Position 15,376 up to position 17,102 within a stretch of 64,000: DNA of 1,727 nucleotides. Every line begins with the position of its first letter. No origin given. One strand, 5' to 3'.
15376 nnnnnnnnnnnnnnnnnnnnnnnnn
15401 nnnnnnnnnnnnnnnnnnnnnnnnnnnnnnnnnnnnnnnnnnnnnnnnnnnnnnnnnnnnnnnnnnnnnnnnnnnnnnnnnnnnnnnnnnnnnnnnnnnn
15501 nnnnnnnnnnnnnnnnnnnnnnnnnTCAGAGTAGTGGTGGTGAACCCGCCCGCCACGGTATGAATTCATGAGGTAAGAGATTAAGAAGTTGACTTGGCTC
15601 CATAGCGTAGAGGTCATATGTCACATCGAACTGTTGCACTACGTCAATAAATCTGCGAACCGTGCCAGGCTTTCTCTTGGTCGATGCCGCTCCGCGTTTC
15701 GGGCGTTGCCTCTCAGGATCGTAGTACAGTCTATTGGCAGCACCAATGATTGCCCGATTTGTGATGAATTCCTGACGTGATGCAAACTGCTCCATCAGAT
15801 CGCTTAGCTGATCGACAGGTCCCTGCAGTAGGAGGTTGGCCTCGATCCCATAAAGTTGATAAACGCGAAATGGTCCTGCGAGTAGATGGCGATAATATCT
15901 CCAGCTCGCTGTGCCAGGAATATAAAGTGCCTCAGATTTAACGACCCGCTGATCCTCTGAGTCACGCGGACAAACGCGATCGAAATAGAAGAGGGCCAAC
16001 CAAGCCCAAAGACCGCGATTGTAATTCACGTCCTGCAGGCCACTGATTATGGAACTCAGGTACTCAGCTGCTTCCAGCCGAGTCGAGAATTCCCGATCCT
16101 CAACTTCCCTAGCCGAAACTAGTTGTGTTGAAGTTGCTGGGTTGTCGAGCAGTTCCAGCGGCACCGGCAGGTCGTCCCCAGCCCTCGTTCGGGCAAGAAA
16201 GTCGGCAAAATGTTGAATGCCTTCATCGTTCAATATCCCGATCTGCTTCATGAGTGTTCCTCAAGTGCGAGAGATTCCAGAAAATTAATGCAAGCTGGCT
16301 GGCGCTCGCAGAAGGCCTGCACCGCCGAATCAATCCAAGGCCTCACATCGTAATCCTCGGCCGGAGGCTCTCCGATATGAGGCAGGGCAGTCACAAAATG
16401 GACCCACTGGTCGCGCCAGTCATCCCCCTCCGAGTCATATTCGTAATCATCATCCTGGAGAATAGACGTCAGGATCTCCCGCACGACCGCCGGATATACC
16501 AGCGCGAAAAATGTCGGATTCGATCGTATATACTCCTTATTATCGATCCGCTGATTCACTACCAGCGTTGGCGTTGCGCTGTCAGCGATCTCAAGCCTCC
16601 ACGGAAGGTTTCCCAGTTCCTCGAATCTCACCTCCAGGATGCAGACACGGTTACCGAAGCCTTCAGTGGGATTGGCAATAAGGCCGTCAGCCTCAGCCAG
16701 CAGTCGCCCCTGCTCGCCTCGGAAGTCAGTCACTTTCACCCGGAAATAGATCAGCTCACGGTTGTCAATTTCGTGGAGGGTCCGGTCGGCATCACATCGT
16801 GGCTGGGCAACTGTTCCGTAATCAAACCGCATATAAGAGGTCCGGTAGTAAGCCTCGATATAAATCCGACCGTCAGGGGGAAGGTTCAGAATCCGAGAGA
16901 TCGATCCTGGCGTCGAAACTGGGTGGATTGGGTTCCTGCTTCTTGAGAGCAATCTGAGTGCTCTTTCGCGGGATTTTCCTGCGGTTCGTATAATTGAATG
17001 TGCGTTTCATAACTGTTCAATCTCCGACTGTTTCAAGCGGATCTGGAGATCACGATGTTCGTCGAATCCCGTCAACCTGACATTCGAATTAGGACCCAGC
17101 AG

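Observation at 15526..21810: vsr-dcm followed by a five-ORF module built around a MutL/MORC-type GHKL ATPase: candidate uncharacterised methylation-linked defence system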

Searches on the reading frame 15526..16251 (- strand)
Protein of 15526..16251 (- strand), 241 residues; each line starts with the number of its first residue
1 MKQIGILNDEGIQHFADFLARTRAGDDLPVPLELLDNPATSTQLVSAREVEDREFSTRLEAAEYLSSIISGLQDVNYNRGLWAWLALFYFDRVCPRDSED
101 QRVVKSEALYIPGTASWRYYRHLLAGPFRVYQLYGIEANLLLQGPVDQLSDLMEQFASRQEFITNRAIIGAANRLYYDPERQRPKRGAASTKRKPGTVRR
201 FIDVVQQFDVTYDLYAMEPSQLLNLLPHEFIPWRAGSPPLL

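Call 3: search_protein_families(library=pfam, proteins=[window:15526-16251:-], max_evalue=0.1)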
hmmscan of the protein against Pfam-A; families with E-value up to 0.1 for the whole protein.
window:15526-16251:- (241 aa): 0 families

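Call 4: search_protein_families(library=padloc, proteins=[window:15526-16251:-], max_evalue=0.1)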
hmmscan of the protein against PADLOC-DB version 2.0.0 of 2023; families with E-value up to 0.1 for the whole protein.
window:15526-16251:- (241 aa): 0 families

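Call 5: search_protein_families(library=ncbifam, proteins=[window:15526-16251:-], max_evalue=0.1)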
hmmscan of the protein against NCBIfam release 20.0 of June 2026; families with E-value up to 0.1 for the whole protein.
window:15526-16251:- (241 aa): 0 families

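Call 27: search_solved_structures(query=A2, max_evalue=10)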
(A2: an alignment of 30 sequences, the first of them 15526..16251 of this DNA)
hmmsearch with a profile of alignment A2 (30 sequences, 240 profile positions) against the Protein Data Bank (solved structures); distinct sequences matched with E-value up to 10: 1.
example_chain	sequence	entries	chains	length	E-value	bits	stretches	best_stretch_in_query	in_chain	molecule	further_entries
3hp0_A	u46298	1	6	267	0.043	16.6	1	3-45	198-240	Putative polyketide biosynthesis enoyl-CoA hydratase homolog pksH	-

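Call 44: search_protein_families(library=padloc, alignment_id=A2, max_evalue=0.1)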
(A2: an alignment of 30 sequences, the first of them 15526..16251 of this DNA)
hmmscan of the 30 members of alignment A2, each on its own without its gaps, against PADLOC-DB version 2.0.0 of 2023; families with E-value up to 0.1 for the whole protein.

A. member 1, window:15526-16251:- (241 aa): 0 families

B. families by the number of members that match (of 30 scanned): 0 families

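Call 51: find_homologous_proteins(query=A2, max_evalue=0.001)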
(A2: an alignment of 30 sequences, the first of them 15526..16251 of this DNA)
Query A2 (30 sequences) (241 aa, profile of the alignment): 952 proteins with E <= 0.001 among 5376 candidates; the best 120 are listed.
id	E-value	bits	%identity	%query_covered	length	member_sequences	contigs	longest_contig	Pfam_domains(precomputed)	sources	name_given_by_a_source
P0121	5.9e-96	339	40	98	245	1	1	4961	-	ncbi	-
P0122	2.0e-95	337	42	96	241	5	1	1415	-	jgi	jgi:hypothetical protein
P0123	2.5e-95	337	41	97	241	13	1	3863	-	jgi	jgi:hypothetical protein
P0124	4.7e-95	336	43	96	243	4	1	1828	-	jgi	-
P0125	6.7e-95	335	39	97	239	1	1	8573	-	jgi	jgi:hypothetical protein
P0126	1.9e-94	334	55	99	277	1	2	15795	-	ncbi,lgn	-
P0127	6.9e-94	332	41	96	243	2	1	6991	-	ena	-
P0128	7.0e-94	332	40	97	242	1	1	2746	-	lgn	-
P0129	7.9e-94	332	41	98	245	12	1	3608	-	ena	-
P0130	8.4e-94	332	41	95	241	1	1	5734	-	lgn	-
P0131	8.8e-94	332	63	98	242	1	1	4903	-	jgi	jgi:hypothetical protein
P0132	1.2e-93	331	39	96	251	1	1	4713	-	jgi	-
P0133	2.1e-93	330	41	98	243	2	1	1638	-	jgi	-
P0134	2.3e-93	330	41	96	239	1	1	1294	-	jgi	jgi:hypothetical protein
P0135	2.5e-93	330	41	97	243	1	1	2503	-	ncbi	-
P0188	5.6e-91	322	100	100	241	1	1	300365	-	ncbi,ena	-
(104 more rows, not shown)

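Call 54: find_encoding_contigs(protein=P0188, flank=10000, max_places=2)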
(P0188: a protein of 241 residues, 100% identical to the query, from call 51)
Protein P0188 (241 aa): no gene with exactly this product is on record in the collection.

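Call 59: predict_structure(alignment_id=A5)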
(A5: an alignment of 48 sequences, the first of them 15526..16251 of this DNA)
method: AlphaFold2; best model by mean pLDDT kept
length: 241 residues; sequences in the alignment: 48
mean_pLDDT: 92.7   pTM: 0.88
mean pLDDT of the five models: 92.7, 92.1, 91.7, 91.1, 89.7
residues with pLDDT >= 90: 200; 70-90: 35; 50-70: 1; < 50: 5
segments of 3 or more residues with pLDDT < 50: 237-241
pLDDT, mean of each block of 10 residues (from residue 1): 96 98 96 98 91 96 96 90 98 95 95 85 96 96 95 91 95 95 91 87 93 95 96 67 37
secondary structure, 60 per line:
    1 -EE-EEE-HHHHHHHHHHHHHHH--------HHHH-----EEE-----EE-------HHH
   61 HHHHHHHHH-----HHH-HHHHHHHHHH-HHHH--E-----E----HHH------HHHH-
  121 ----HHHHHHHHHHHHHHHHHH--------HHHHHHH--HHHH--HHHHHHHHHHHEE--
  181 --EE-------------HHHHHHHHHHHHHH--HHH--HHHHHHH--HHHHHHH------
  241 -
elements in order: E5-7 H9-23 H32-35 E41-43 H58-69 H79-88 H90-93 H116-119 H125-142 H151-157 H160-163 H166-176 H198-211 H219-225 H228-234
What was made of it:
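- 15526..16251 (-): E: 241-aa, mostly alpha-helical protein with no known fold; intact. Best candidate for a catalytic or DNA-contacting subunit, by conservation only. AlphaFold pLDDT 92.7, pTM 0.88 (call 59).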

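Call 63: fold_search(model_id=the predicted structure, library=pdb)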
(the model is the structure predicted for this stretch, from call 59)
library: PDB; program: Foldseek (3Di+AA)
matches with E <= 10: 9; with E <= 0.001: 0
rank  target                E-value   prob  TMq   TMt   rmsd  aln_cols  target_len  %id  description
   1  4jr8                  3.1e+00  0.01  0.13  0.13  14.0       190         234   13  Crystal structure of cruxrhodopsin-3 from Haloarcula vallismortis at 2.3 angstrom resolution (released 2014-03-26)
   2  3fqh_A                3.3e+00  0.01  0.14  0.13  17.2       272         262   10  Crystal structure of spleen tyrosine kinase complexed with a 2-substituted 7-azaindole (released 2009-03-10)
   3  9l3q_A                4.9e+00  0.00  0.10  0.04  27.6       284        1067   14  Cryo-EM structure of SARS-CoV-2 PT Spike Protein complex with a potent broad-spectrum macrocyclic peptide inhibitor 6L (released 2026-03-11)
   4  3up0_A                6.1e+00  0.01  0.13  0.13  19.0       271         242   13  Nuclear receptor DAF-12 from hookworm Ancylostoma ceylanicum in complex with (25S)-delta7-dafachronic acid (released 2011-12-14)
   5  3fqh_B                7.2e+00  0.01  0.14  0.14  16.4       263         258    8  Crystal structure of spleen tyrosine kinase complexed with a 2-substituted 7-azaindole (released 2009-03-10)
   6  5ng3_C                7.2e+00  0.01  0.13  0.12  18.1       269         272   12  Structure of inactive kinase RIP2K(K47R) (released 2017-06-28)
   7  5j3x_A                7.6e+00  0.01  0.12  0.09  17.1       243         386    9  Structure of c-CBL Y371F (released 2016-09-21)
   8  4l35                  8.5e+00  0.01  0.13  0.13  15.2       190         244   15  Crystal structure of cruxrhodopsin-3 at pH5 from Haloarcula vallismortis at 2.1 angstrom resolution (released 2014-06-11)
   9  7v77_A                8.5e+00  0.00  0.10  0.04  27.6       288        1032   13  Cryo-EM structure of SARS-CoV-2 S-Beta variant (B.1.351), uncleavable form, two RBD-up conformation (released 2021-10-06)
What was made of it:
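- On Type IIB topoisomerase (Topo VI): The E model has no Foldseek match in PDB (best E = 3.1; call 63).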

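Call 70: fold_search(model_id=the predicted structure, library=viral)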
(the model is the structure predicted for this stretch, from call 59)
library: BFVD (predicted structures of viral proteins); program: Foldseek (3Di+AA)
matches with E <= 10: 10; with E <= 0.001: 0
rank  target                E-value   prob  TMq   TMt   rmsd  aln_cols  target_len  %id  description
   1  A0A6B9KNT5            2.3e+00  0.03  0.17  0.13  16.4       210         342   13  RNA dependent RNA polymerase [Erysiphe necator associated ourmia-like virus 11]
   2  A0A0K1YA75            4.8e+00  0.01  0.14  0.18  13.9       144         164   12  Transglycosylase SLT domain-containing protein [Streptomyces phage Amela]
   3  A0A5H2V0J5            5.1e+00  0.01  0.17  0.16  14.6       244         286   13  Scaffolding protein [Acinetobacter phage vB_AbaP_APK37]
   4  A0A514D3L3            5.3e+00  0.01  0.10  0.07  22.4       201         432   12  (no name in the UniProt tables at hand)
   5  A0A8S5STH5            6.0e+00  0.02  0.20  0.16  15.8       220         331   12  Minor tail protein [Siphoviridae sp. ctZUr4]
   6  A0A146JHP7            7.9e+00  0.01  0.10  0.17  14.1       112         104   15  (no name in the UniProt tables at hand)
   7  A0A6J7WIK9            8.3e+00  0.01  0.12  0.13  14.7       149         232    9  HTH_ARSR domain containing protein [uncultured Caudovirales phage]
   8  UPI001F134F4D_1       8.3e+00  0.01  0.10  0.04  18.5       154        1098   14  (no name look-up for this kind of identifier)
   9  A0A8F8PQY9            9.3e+00  0.00  0.14  0.11  18.8       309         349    8  Serine/threonine kinase [Clandestinovirus]
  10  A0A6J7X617            9.9e+00  0.01  0.12  0.11  18.6       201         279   10  Uncharacterized protein [uncultured Caudovirales phage]
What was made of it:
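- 15526..16251 (-): No Foldseek match in PDB or BFVD (best E about 2-3; calls 63, 70).
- E: confident model, no structural neighbour (calls 59, 63, 70).
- Tried and rejected: Foldseek of the confident E model against PDB and BFVD found no neighbour (calls 63, 70).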

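Call 99: search_protein_representatives(alignment_id=A5)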
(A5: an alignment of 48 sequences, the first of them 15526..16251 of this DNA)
Query: 48 sequences, 243 profile positions. Proteins with E-value up to 0.001 (for the whole library): 1908; up to 1e-10: 1529; up to 1e-30: 764. The best 150 are listed.
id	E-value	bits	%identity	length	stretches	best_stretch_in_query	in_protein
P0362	1.2e-94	332.8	-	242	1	3-238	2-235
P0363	1.7e-90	319.2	-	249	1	1-239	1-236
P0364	2.9e-89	315.2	-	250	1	3-240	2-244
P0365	1.5e-87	309.6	-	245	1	1-239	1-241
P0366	3.9e-87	308.2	-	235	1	3-236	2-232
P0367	4.1e-87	308.1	-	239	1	3-236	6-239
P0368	1.3e-86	306.5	-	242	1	2-238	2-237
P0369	5.2e-84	297.9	-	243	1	1-240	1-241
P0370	1.4e-82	293.2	-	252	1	2-240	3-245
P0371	4.1e-82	291.7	-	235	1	2-236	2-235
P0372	5.1e-82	291.4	-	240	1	4-239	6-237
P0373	2.2e-80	286.1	-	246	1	2-238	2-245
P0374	2.9e-80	285.7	-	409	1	1-239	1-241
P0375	2.2e-79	282.8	-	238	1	5-237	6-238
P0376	2.9e-79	282.4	-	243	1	3-239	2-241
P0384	7.2e-76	271.3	-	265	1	2-238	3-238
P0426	2.3e-68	246.7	-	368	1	3-237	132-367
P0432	2.9e-67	243.1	-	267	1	3-234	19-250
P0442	1.6e-65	237.4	-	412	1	1-239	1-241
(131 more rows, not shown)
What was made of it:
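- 15526..16251 (-): 1,908 clusters at 50% identity (call 99).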

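Call 100: search_protein_families(library=pfam, proteins=[P0374, P0442, P0426, P0432, P0384], max_evalue=0.01)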
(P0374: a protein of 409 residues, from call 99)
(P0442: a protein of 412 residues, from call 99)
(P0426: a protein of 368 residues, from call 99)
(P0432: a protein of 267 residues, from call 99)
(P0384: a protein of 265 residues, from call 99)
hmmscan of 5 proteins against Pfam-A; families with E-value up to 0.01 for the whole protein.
P0374 (409 aa): 6 families
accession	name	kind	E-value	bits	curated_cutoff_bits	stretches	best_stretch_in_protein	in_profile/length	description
PF13240.11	Zn_Ribbon_1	-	1.9e-07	31.1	25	1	385-407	1-23/23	zinc-ribbon domain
PF12773.13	DZR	-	8e-05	23.2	27.3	1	386-408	1-23/45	Double zinc ribbon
PF13248.11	Zn_ribbon_3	-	0.00063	19.6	27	1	385-407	4-26/26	zinc-ribbon domain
PF17032.10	Zn_ribbon_15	-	0.00094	20.4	28.9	1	383-404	52-73/73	zinc-ribbon family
PF24460.1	DUF7575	-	0.0025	17.6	28.5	1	385-407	5-27/28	Domain of unknown function (DUF7575)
PF24463.1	DUF7577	-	0.0088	16.1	28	0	384-407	3-26/27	Domain of unknown function (DUF7577)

P0442 (412 aa): 6 families
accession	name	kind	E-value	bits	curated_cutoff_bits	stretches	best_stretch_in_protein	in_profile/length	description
PF13240.11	Zn_Ribbon_1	-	7.9e-08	32.3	25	1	380-401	1-22/23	zinc-ribbon domain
PF12773.13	DZR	-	3.7e-05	24.2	27.3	1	381-402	1-22/45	Double zinc ribbon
PF17032.10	Zn_ribbon_15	-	0.00027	22.1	28.9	1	379-399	53-73/73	zinc-ribbon family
PF13248.11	Zn_ribbon_3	-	0.00053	19.8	27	1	380-402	4-26/26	zinc-ribbon domain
PF24460.1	DUF7575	-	0.0052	16.5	28.5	1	379-402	4-27/28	Domain of unknown function (DUF7575)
PF18912.6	DZR_2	-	0.0078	16.5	27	0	378-402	7-31/56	Double zinc ribbon domain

P0426 (368 aa): 0 families

P0432 (267 aa): 0 families

P0384 (265 aa): 0 families

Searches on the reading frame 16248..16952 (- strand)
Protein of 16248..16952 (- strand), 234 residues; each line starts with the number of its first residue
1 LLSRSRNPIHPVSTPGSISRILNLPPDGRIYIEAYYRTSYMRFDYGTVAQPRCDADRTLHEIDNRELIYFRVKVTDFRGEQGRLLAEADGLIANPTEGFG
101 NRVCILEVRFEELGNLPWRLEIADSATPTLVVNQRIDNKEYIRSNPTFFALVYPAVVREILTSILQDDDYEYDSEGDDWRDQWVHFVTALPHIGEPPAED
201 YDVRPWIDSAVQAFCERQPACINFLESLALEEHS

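Call 3: search_protein_families(library=pfam, proteins=[window:16248-16952:-], max_evalue=0.1)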
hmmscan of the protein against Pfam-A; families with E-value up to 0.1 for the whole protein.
window:16248-16952:- (234 aa): 0 families

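Call 4: search_protein_families(library=padloc, proteins=[window:16248-16952:-], max_evalue=0.1)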
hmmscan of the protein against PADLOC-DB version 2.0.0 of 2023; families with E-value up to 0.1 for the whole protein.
window:16248-16952:- (234 aa): 0 families

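Call 5: search_protein_families(library=ncbifam, proteins=[window:16248-16952:-], max_evalue=0.1)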
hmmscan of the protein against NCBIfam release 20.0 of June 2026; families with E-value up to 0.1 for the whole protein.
window:16248-16952:- (234 aa): 0 families

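Call 26: search_solved_structures(query=A1, max_evalue=10)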
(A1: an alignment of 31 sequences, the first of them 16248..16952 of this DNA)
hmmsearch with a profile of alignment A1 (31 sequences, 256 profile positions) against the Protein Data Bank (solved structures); distinct sequences matched with E-value up to 10: 1.
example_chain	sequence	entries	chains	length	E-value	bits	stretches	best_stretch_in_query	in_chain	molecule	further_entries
9fn1_U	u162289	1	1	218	0.61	12.5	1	6-41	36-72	Vps20/32/60-like protein (ESCRT-III)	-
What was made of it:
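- On Type IIB topoisomerase (Topo VI): The D and E profiles find no topoisomerase or Spo11 chain (calls 26, 27).
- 16248..17010 (-): D: about 254-aa protein of unknown family, frameshifted here at about 16887-16894. The true ATG at 17010 overlaps the B stop. No PDB sequence hit (call 26).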

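Call 43: search_protein_families(library=padloc, alignment_id=A1, max_evalue=0.1)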
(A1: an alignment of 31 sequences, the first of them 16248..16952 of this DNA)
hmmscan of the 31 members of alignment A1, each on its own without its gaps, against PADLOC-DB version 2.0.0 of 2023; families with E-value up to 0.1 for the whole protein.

A. member 1, window:16248-16952:- (234 aa): 0 families

B. families by the number of members that match (of 31 scanned): 3 families
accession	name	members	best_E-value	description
PDLC02431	pPIWI_RE_Y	2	0.0019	-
PDLC03933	RmrT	1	0.00017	-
PDLC03579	REase_II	1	0.033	Type II restriction enzyme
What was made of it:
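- On Mza (MutL-like + Z1 + AIPR): PADLOC and Pfam scans of A, B, D and E return no Mza, Z1 or AIPR model (calls 3, 4, 43, 44).
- D and E hit no PADLOC model, and A none (calls 4, 43, 44).
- Tried and rejected: Pfam, NCBIfam and PADLOC scans of A, D and E gave nothing (calls 3-5, 43, 44).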

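Call 62: find_homologous_proteins(query=A1, max_evalue=0.001)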
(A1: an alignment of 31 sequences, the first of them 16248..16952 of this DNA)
Query A1 (31 sequences) (234 aa, profile of the alignment): 326 proteins with E <= 0.001 among 6343 candidates; the best 120 are listed.
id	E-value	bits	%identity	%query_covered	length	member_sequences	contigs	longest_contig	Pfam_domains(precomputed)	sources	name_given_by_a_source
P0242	1.5e-98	347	40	86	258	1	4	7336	-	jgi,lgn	-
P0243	7.8e-97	342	41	89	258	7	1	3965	-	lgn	-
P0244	1.5e-96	341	40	88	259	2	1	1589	-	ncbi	-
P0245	3.1e-95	336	40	89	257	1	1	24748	-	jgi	jgi:hypothetical protein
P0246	5.0e-95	336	41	87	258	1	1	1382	-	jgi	jgi:hypothetical protein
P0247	8.7e-95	335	41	89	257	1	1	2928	-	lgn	-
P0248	5.5e-94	332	38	89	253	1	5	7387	-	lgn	-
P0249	4.5e-93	329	41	90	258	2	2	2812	-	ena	-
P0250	2.5e-92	327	37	98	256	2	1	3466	-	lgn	-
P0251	1.3e-91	324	38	91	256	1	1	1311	-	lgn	-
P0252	1.8e-91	324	39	98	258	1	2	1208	-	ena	-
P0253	2.2e-91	324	41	83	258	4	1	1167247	-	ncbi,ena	-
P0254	2.3e-91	324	39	90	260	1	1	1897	-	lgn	-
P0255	2.4e-91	324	41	85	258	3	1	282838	-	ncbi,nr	ncbi:MAG: hypothetical protein U5K76_16040 [Woeseiaceae bacterium]|nr:hypothetical protein [Woeseiac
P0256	2.6e-91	323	43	99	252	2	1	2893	-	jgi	jgi:hypothetical protein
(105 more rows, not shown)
